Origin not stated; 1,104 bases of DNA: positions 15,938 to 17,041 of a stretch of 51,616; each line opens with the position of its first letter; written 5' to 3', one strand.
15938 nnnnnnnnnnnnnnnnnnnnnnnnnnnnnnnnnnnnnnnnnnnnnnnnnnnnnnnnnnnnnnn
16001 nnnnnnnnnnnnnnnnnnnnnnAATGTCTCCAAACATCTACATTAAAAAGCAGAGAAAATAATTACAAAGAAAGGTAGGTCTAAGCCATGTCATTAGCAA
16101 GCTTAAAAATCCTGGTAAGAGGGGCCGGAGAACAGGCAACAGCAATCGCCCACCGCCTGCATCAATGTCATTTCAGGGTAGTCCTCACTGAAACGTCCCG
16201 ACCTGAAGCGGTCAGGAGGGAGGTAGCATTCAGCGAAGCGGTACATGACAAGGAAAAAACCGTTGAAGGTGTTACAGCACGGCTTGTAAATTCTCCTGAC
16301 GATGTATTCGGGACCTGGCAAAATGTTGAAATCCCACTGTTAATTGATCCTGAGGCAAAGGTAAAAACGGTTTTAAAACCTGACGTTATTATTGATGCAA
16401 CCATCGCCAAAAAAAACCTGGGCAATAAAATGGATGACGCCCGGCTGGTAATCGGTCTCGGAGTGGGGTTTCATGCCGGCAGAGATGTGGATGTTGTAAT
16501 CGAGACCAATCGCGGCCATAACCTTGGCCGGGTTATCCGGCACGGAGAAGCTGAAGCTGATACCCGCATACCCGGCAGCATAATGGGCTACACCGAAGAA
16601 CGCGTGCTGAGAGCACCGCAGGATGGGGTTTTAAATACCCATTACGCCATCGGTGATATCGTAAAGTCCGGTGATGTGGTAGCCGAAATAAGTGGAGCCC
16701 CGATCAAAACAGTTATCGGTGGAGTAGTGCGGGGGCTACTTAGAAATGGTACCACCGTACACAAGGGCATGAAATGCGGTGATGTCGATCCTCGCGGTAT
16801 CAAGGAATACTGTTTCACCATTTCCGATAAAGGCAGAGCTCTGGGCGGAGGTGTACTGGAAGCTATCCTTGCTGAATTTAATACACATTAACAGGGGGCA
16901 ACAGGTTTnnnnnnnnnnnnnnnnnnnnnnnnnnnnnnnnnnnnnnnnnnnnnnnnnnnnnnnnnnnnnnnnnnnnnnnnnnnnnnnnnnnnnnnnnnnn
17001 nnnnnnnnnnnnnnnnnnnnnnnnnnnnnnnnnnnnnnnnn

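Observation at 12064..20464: Orphan selenium-dependent molybdenum-hydroxylase maturation cluster (YqeB, YqeC, XdhC, MocA-like) wired to a transporter, with no hydroxylase or selD in 51 kb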

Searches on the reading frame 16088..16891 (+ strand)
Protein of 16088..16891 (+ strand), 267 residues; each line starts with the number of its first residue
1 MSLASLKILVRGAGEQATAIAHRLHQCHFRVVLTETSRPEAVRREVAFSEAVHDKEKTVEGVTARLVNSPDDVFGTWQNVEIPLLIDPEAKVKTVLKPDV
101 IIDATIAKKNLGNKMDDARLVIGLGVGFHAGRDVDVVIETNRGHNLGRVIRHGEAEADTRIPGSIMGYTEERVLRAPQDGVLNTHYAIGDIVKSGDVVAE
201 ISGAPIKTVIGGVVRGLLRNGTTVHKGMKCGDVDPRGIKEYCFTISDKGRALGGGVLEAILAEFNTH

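Call 3: search_protein_families(library=pfam, proteins=[window:16088-16891:+], max_evalue=0.01)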
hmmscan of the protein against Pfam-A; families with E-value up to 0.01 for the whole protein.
window:16088-16891:+ (267 aa): 0 families

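Call 4: search_protein_families(library=ncbifam, proteins=[window:16088-16891:+], max_evalue=0.01)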
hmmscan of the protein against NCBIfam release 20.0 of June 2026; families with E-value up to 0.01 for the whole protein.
window:16088-16891:+ (267 aa): 1 family
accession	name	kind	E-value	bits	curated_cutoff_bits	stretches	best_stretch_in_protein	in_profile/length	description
TIGR03309.1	matur_yqeB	equivalog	3.6e-106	354.3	220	1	8-262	1-255/256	selenium-dependent molybdenum cofactor biosynthesis protein YqeB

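Call 15: find_encoding_contigs(protein=window:16088-16891:+, flank=10000, max_places=6)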
Protein window:16088-16891:+ (267 aa): 1 contig read that carries it; 1 place shown.
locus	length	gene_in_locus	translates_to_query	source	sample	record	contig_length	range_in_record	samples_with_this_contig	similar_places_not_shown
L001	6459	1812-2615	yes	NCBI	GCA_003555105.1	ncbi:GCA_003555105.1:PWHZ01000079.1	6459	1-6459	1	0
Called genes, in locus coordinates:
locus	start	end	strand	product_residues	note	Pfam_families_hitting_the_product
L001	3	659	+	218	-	?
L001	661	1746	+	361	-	PF02463:SMC_N (faint), PF00005:ABC_tran, PF13304:AAA_21 (faint), PF03459:TOBE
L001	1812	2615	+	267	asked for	-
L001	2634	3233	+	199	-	PF01209:Ubie_methyltran, PF13489:Methyltransf_23 (faint), PF13847:Methyltransf_31, PF08241:Methyltransf_11, PF08242:Methyltransf_12, PF13649:Methyltransf_25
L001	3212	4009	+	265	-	PF19842:YqeC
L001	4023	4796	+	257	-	PF02625:XdhC_CoxI, PF13478:XdhC_C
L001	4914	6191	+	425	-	-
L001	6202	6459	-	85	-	?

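Call 16: find_homologous_proteins(query=window:16088-16891:+, max_evalue=1e-10)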
Query window:16088-16891:+ (267 aa): 7979 proteins with E <= 1e-10 among 8000 candidates; the best 120 are listed.
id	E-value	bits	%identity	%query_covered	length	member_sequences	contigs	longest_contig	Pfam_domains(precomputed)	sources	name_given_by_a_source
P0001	2.3e-171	586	100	100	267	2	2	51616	-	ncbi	-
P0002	1.7e-140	485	81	100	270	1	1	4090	-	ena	-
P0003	1.8e-129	449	77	99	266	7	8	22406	-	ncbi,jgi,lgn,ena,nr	ncbi:MAG: selenium-dependent molybdenum cofactor biosynthesis protein YqeB [Dehalococcoidales bacter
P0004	3.9e-129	448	77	99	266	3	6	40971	-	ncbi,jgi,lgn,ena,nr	ncbi:MAG: selenium-dependent molybdenum cofactor biosynthesis protein YqeB [Dehalococcoidales bacter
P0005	6.6e-128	444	77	99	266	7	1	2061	-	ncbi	-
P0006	2.8e-126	438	74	100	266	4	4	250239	-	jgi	-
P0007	4.4e-124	431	74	99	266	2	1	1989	-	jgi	-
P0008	3.3e-123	428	73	100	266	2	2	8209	-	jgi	-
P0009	2.9e-122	425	71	99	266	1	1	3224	-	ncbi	-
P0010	1.5e-116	406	71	99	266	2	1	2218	-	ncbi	-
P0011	1.6e-115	403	69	99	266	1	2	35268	-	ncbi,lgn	-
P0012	8.3e-112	391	66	99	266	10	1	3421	-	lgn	-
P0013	1.5e-111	390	65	99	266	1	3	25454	-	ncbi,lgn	-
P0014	9.2e-111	387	66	99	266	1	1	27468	-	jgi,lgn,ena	-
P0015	1.1e-110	387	64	99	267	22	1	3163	-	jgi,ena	-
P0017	6.0e-110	385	63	99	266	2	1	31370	-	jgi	-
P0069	5.3e-104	365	63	97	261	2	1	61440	-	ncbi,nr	ncbi:MAG: EF2563 family selenium-dependent molybdenum hydroxylase system protein [Chloroflexi bacter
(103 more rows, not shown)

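Call 17: find_encoding_contigs(protein=P0006, flank=10000, max_places=2)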
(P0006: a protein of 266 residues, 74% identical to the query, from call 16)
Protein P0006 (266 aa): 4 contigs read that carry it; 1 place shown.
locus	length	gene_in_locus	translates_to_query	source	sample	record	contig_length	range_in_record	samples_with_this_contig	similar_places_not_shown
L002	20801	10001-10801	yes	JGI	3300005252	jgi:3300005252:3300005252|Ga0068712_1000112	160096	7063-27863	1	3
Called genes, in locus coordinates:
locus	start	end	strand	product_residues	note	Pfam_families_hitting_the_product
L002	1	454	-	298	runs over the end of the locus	PF01545:Cation_efflux, PF16916:ZT_dimer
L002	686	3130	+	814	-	PF00133:tRNA-synt_1, PF09334:tRNA-synt_1g, PF13603:tRNA-synt_1_2, PF00133:tRNA-synt_1, PF09334:tRNA-synt_1g (weak), PF08264:Anticodon_1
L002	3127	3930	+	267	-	PF03807:F420_oxidored, PF14748:P5CR_dimer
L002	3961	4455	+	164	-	PF02674:Colicin_V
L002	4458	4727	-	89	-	PF00037:Fer4, PF12797:Fer4_2 (faint), PF12837:Fer4_6 (faint), PF13183:Fer4_8 (faint), PF13237:Fer4_10 (weak), PF12838:Fer4_7 (weak), PF13187:Fer4_9 (weak), PF13484:Fer4_16 (faint)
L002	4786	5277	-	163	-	PF01467:CTP_transf_like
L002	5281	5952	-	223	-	PF03602:Cons_hypoth95, PF05175:MTS (weak)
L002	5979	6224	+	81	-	PF02604:PhdYeFM_antitox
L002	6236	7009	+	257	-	PF12804:NTP_transf_3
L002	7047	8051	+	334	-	PF13379:NMT1_2, PF09084:NMT1, PF12727:PBP_like (faint)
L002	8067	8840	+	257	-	PF00528:BPD_transp_1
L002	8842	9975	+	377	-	PF13476:AAA_23 (weak), PF00005:ABC_tran, PF13304:AAA_21 (faint), PF03459:TOBE (weak)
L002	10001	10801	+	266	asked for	-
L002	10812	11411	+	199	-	PF01209:Ubie_methyltran, PF13847:Methyltransf_31, PF08241:Methyltransf_11, PF08242:Methyltransf_12, PF13649:Methyltransf_25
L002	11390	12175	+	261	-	PF19842:YqeC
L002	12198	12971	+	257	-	PF02625:XdhC_CoxI, PF13478:XdhC_C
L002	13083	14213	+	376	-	-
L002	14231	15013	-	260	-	PF00590:TP_methylase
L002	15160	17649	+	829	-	PF02861:Clp_N, PF02861:Clp_N, PF00004:AAA, PF17871:AAA_lid_9, PF00004:AAA, PF07724:AAA_2, PF07728:AAA_5, PF10431:ClpB_D2-small, +8 more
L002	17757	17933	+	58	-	PF04277:OAD_gamma (weak)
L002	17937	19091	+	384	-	PF03977:OAD_beta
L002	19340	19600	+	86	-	-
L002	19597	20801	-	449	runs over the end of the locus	PF08245:Mur_ligase_M, PF02875:Mur_ligase_C, PF27239:FOL3_C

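Call 18: find_encoding_contigs(protein=P0004, flank=10000, max_places=2)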
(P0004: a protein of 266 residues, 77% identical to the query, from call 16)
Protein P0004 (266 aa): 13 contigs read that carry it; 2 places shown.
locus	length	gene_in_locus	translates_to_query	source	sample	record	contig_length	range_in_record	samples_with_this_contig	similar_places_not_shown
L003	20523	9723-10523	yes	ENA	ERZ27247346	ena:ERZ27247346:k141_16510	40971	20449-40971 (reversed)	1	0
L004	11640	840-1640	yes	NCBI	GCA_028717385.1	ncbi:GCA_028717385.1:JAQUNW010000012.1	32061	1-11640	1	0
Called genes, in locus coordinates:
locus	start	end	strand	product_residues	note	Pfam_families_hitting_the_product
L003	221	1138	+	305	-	PF01063:Aminotran_4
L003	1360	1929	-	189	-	PF00596:Aldolase_II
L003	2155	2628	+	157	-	-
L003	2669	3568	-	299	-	PF01545:Cation_efflux, PF16916:ZT_dimer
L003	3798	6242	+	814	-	PF00133:tRNA-synt_1, PF09334:tRNA-synt_1g, PF13603:tRNA-synt_1_2, PF00133:tRNA-synt_1, PF09334:tRNA-synt_1g (weak), PF08264:Anticodon_1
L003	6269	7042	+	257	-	PF03807:F420_oxidored, PF14748:P5CR_dimer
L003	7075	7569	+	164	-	PF02674:Colicin_V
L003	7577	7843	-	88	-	PF00037:Fer4, PF12797:Fer4_2 (faint), PF12837:Fer4_6 (faint), PF13237:Fer4_10, PF12800:Fer4_4 (faint), PF12838:Fer4_7 (weak), PF13187:Fer4_9 (weak), PF13484:Fer4_16 (faint)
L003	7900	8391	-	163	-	PF01467:CTP_transf_like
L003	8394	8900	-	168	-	PF03602:Cons_hypoth95, PF05175:MTS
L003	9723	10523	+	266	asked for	-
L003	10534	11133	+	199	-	PF01209:Ubie_methyltran, PF13489:Methyltransf_23 (weak), PF13847:Methyltransf_31, PF08241:Methyltransf_11, PF08242:Methyltransf_12, PF13649:Methyltransf_25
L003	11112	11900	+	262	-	PF19842:YqeC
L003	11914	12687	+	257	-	PF02625:XdhC_CoxI, PF13478:XdhC_C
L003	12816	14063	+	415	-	-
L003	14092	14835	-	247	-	PF00590:TP_methylase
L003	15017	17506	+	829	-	PF02861:Clp_N, PF13191:AAA_16 (weak), PF00004:AAA, PF17871:AAA_lid_9, PF00004:AAA, PF07724:AAA_2, PF07728:AAA_5, PF10431:ClpB_D2-small, +5 more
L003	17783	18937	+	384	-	PF03977:OAD_beta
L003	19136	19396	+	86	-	PF04434:SWIM (weak)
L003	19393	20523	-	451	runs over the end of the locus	PF08245:Mur_ligase_M, PF02875:Mur_ligase_C, PF27239:FOL3_C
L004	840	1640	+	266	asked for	-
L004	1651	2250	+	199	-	PF01209:Ubie_methyltran, PF13489:Methyltransf_23 (weak), PF13847:Methyltransf_31, PF08241:Methyltransf_11, PF08242:Methyltransf_12, PF13649:Methyltransf_25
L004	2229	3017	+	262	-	PF19842:YqeC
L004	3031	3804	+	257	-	PF02625:XdhC_CoxI, PF13478:XdhC_C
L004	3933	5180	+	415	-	-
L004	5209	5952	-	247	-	PF00590:TP_methylase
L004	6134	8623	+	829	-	PF02861:Clp_N, PF13191:AAA_16 (weak), PF00004:AAA, PF17871:AAA_lid_9, PF00004:AAA, PF07724:AAA_2, PF07728:AAA_5, PF10431:ClpB_D2-small, +5 more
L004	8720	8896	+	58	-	-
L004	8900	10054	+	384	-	PF03977:OAD_beta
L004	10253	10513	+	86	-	PF04434:SWIM (weak)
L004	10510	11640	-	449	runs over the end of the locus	PF08245:Mur_ligase_M, PF02875:Mur_ligase_C, PF27239:FOL3_C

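Call 19: find_encoding_contigs(protein=P0069, flank=10000, max_places=2)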
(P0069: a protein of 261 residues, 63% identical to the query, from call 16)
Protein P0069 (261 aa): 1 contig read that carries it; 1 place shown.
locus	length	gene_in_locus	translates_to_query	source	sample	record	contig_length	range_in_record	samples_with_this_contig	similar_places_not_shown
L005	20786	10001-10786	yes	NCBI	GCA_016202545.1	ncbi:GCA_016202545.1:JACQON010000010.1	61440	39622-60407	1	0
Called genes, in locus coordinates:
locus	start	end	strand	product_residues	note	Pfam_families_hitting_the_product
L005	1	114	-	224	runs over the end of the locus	PF06888:Put_Phosphatase (faint), PF12710:HAD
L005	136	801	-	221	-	PF00881:Nitroreductase, PF14512:TM1586_NiRdase (faint)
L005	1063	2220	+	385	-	PF02771:Acyl-CoA_dh_N, PF02770:Acyl-CoA_dh_M, PF00441:Acyl-CoA_dh_1, PF08028:Acyl-CoA_dh_2, PF22924:ACOX_C_alpha1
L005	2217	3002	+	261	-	PF01012:ETF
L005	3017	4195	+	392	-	PF00037:Fer4, PF12797:Fer4_2 (weak), PF12837:Fer4_6 (weak), PF12838:Fer4_7, PF13187:Fer4_9, PF13237:Fer4_10, PF01012:ETF, PF00766:ETF_alpha, +5 more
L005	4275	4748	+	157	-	-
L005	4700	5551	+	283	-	PF04326:SLFN_AlbA_2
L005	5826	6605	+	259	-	PF01936:NYN, PF12872:OST-HTH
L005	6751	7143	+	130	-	-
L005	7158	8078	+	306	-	PF01547:SBP_bac_1, PF13531:SBP_bac_11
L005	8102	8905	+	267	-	PF00528:BPD_transp_1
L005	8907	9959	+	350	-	PF00005:ABC_tran, PF13304:AAA_21 (faint), PF03459:TOBE (weak), PF12857:TOBE_3 (weak)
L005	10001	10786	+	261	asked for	-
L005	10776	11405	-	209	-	PF00483:NTP_transferase (faint), PF01128:IspD, PF12804:NTP_transf_3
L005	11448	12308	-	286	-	PF19842:YqeC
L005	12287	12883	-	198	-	PF13847:Methyltransf_31 (weak), PF08241:Methyltransf_11, PF08242:Methyltransf_12 (weak), PF13649:Methyltransf_25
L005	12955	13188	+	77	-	-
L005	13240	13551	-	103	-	PF04014:MazE_antitoxin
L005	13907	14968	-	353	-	PF04473:DUF553 (weak)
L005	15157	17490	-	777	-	PF01315:Ald_Xan_dh_C, PF02738:MoCoBD_1, PF20256:MoCoBD_2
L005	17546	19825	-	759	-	PF01315:Ald_Xan_dh_C, PF02738:MoCoBD_1, PF20256:MoCoBD_2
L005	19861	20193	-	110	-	PF01315:Ald_Xan_dh_C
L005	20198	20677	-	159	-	PF00111:Fer2, PF13085:Fer2_3 (weak), PF01799:Fer2_2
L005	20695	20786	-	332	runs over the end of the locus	PF00941:FAD_binding_5, PF03450:CO_deh_flav_C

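Call 22: find_related_loci(query=A1, collection=genome_contigs, flank=10000)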
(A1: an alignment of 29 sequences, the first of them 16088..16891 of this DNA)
Query A1 (267 aa) in genome_contigs; peptide patterns used: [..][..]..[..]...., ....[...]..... (x = any residue, [..] = any of these).
600 stretches matched a pattern (row limit reached: there are more); 561 encode a relative of the query (tblastn E <= 1e-3); the best 80 are kept; 80 distinct loci.
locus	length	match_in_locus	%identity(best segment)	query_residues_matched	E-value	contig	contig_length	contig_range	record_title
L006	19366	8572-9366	65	1-265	1e-117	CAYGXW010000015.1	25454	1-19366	MAG TPA_asm: uncultured Dehalococcoidales bacterium isolate ERP119294_co3_370 genome assembly, contig: NODE_962_length_2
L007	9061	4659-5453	64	1-265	3e-114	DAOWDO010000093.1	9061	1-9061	MAG TPA_asm: Dehalococcoidia bacterium isolate CSMAG_1915 CSMAG_1915_k141_3849777_length_9061_cov_9.2140, whole genome s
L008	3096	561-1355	58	1-265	5e-109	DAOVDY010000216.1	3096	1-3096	MAG TPA_asm: Desulfobacteraceae bacterium isolate CSMAG_1069 CSMAG_1069_k141_3330725_length_3096_cov_10.6041, whole geno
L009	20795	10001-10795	60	1-265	1e-105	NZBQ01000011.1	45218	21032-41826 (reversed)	MAG: Dehalococcoidales bacterium isolate ARS1330 44956, whole genome shotgun sequence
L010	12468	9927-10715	61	3-265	3e-104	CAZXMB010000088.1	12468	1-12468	MAG TPA_asm: uncultured Syntrophaceae bacterium isolate SRP098346_co1_431 genome assembly, contig: NODE_6071_length_1246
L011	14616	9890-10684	60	1-265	8e-104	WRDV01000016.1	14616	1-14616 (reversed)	MAG: Dehalococcoidia bacterium isolate Lab288P3bin29 Ga0123353_10007681, whole genome shotgun sequence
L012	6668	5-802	59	1-265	1e-103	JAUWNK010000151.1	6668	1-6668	MAG: Desulfobacteraceae bacterium isolate CSMAG_2422 CSMAG_2422_k141_447850_length_6668_cov_19.8719, whole genome shotgu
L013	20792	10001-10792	58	2-265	1e-100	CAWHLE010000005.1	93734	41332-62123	MAG: uncultured delta proteobacterium isolate MFD02416.bin.2.187 genome assembly, contig: contig_17216, whole genome sho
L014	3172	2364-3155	58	2-265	9e-102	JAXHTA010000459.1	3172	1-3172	MAG: Thermodesulfobacteriota bacterium isolate MAG12_tar_biofilm MAG12_459, whole genome shotgun sequence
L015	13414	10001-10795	59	1-265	5e-98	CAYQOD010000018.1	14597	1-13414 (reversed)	MAG TPA_asm: uncultured Thermodesulfobacteriota bacterium isolate binchicken_co252_14 genome assembly, contig: NODE_547_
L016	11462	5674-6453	59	6-265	1e-97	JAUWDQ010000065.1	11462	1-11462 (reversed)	MAG: Pseudomonadota bacterium isolate CSMAG_2168 CSMAG_2168_k141_1000250_length_11462_cov_24.4464, whole genome shotgun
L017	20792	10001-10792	58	3-265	2e-97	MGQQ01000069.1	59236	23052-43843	MAG: Deltaproteobacteria bacterium RBG_16_49_23 RBG_16_scaffold_2534, whole genome shotgun sequence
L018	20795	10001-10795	56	1-265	6e-97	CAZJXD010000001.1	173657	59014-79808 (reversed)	MAG TPA_asm: uncultured Desulfobacteraceae bacterium isolate SRP323688_co1_280 genome assembly, contig: NODE_160_length_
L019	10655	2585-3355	60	8-264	1e-96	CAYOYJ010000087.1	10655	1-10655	MAG TPA_asm: uncultured Syntrophales bacterium isolate binchicken_co87_378 genome assembly, contig: NODE_8585_length_106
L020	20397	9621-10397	57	8-265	3e-96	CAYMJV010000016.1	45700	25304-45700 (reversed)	MAG TPA_asm: uncultured Syntrophaceae bacterium isolate binchicken_co378_81 genome assembly, contig: NODE_573_length_457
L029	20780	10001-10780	56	5-264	4e-91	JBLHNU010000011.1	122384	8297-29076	MAG: Desulforhopalus sp. isolate 3300055726_39 Ga0535650_0000102, whole genome shotgun sequence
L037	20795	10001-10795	55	3-266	2e-88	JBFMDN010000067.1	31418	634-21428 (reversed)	MAG: Thermodesulfobacteriota bacterium isolate MAG220 MAG220_67, whole genome shotgun sequence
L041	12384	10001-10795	52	2-265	7e-87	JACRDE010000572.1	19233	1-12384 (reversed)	MAG: Desulfomonile tiedjei isolate NC_groundwater_1664_Pr3_B-0.1um_52_9 SR-2_scaffold_141_3662524, whole genome shotgun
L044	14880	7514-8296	54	6-265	2e-86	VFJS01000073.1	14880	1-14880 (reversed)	MAG: Spirochaetia bacterium isolate Bin_56_1 c_000004057117, whole genome shotgun sequence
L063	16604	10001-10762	53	8-261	3e-83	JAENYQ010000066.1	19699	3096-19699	MAG: Desulfotomaculum sp. isolate BL5_bin.2 BL5_bin2_NODE_578_length_19699_cov_14.914325, whole genome shotgun sequence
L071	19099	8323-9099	51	8-265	2e-82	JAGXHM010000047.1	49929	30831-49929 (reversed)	MAG: Deltaproteobacteria bacterium isolate LH_M62 k141_477935, whole genome shotgun sequence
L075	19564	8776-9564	51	3-265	1e-81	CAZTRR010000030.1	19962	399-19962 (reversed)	MAG TPA_asm: uncultured Dehalococcoidales bacterium isolate SRP068000_co2_18 genome assembly, contig: NODE_2002_length_1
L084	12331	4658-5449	53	3-265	3e-81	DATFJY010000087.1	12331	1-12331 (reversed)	MAG TPA_asm: Desulfotignum sp. isolate SMAG_U9156 k141_288408, whole genome shotgun sequence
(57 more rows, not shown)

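Call 34: search_protein_families(library=pfam, proteins=[L006:7849-8562:+, L075:7309-8037:+, L075:8027-8767:+, L009:5937-6323:+, L075:3991-4404:+, L009:2848-4278:-, L009:4293-4952:-, L009:13698-15521:+], max_evalue=1)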
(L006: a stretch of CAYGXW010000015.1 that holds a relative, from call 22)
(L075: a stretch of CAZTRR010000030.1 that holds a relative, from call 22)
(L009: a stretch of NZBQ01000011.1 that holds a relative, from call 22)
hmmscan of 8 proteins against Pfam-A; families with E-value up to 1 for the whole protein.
L006:7849-8562:+ (237 aa): 2 families
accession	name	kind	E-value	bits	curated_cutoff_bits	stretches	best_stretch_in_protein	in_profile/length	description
PF04016.18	DUF364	-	1.3e-38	132.3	23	1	98-229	1-139/147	Putative heavy-metal chelation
PF13938.11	DUF4213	-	5.4e-18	65.5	23.5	1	5-87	2-75/75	Putative heavy-metal chelation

L075:7309-8037:+ (242 aa): 1 family
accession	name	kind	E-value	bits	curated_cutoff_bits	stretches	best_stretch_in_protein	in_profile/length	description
PF04016.18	DUF364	-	7.3e-12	45.6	23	1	140-209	11-78/147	Putative heavy-metal chelation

L075:8027-8767:+ (246 aa): 2 families
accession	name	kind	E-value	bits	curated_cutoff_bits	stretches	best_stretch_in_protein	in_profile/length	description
PF04016.18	DUF364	-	2.6e-39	134.6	23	1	106-236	2-139/147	Putative heavy-metal chelation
PF13938.11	DUF4213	-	1.9e-19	70.2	23.5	1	12-94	2-75/75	Putative heavy-metal chelation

L009:5937-6323:+ (128 aa): 1 family
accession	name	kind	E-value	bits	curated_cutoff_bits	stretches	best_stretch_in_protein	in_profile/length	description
PF00126.33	HTH_1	-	1.3e-05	25.4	26.6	1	48-107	6-60/60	Bacterial regulatory helix-turn-helix protein, lysR family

L075:3991-4404:+ (137 aa): 2 families
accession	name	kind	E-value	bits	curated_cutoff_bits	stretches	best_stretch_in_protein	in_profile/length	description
PF00126.33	HTH_1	-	0.00016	22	26.6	1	57-116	6-60/60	Bacterial regulatory helix-turn-helix protein, lysR family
PF24409.1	wHTH-PRTase_assc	-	0.064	13.7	27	1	108-134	44-70/83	wHTH-PRTase associated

L009:2848-4278:- (476 aa): 1 family
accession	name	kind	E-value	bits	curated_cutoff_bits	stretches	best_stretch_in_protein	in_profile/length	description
PF06253.16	MTTB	-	3.7e-81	273.1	25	1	10-464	29-490/500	Trimethylamine methyltransferase (MTTB)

L009:4293-4952:- (219 aa): 2 families
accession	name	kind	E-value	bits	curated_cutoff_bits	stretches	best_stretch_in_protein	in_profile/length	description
PF02310.24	B12-binding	-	1.1e-26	93.5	32.1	1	95-208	1-120/121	B12 binding domain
PF02607.22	B12-binding_2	-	3.3e-16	59.7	23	1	8-78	2-71/74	B12 binding domain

L009:13698-15521:+ (607 aa): 12 families
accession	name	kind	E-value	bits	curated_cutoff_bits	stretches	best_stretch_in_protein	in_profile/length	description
PF08459.17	UvrC_RNaseH_dom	-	1.3e-54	184.8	22.3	1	386-540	1-158/159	UvrC RNAse H endonuclease domain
PF22920.2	UvrC_RNaseH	-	4.2e-36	123.8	24.3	1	253-366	2-115/116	UvrC Ribonuclease H-like domain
PF14520.12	HHH_5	-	5.3e-12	46.5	27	1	556-605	3-53/57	Helix-hairpin-helix domain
PF02151.25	UVR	-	5e-10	39.2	21.5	1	207-237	4-34/36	UvrB/uvrC motif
PF01541.30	GIY-YIG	-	2.7e-09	37.6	22.6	1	17-93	2-78/78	GIY-YIG catalytic domain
PF00633.29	HHH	-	1.9e-06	27.8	24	2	577-606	1-30/30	Helix-hairpin-helix motif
PF24348.1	DUF7508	-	5.6e-06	26.9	26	1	5-51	10-55/79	Domain of unknown function (DUF7508)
PF12826.13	HHH_2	-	6.4e-06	26.7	27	1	559-607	7-55/64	Helix-hairpin-helix motif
PF12836.13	HHH_3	-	0.009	16.5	27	1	581-606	8-33/65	Helix-hairpin-helix motif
PF20815.3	GIY_YIG_2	-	0.038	14.4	22.4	1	21-47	25-53/153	GIY-YIG catalytic domain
PF01367.25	5_3_exonuc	-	0.065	14.2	40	1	559-600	22-61/97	5'-3' exonuclease, C-terminal SAM fold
PF20995.3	Tla3_C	-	0.087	13.3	24.8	1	377-417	62-102/136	Type VI lipase adapter protein Tla3, C-terminal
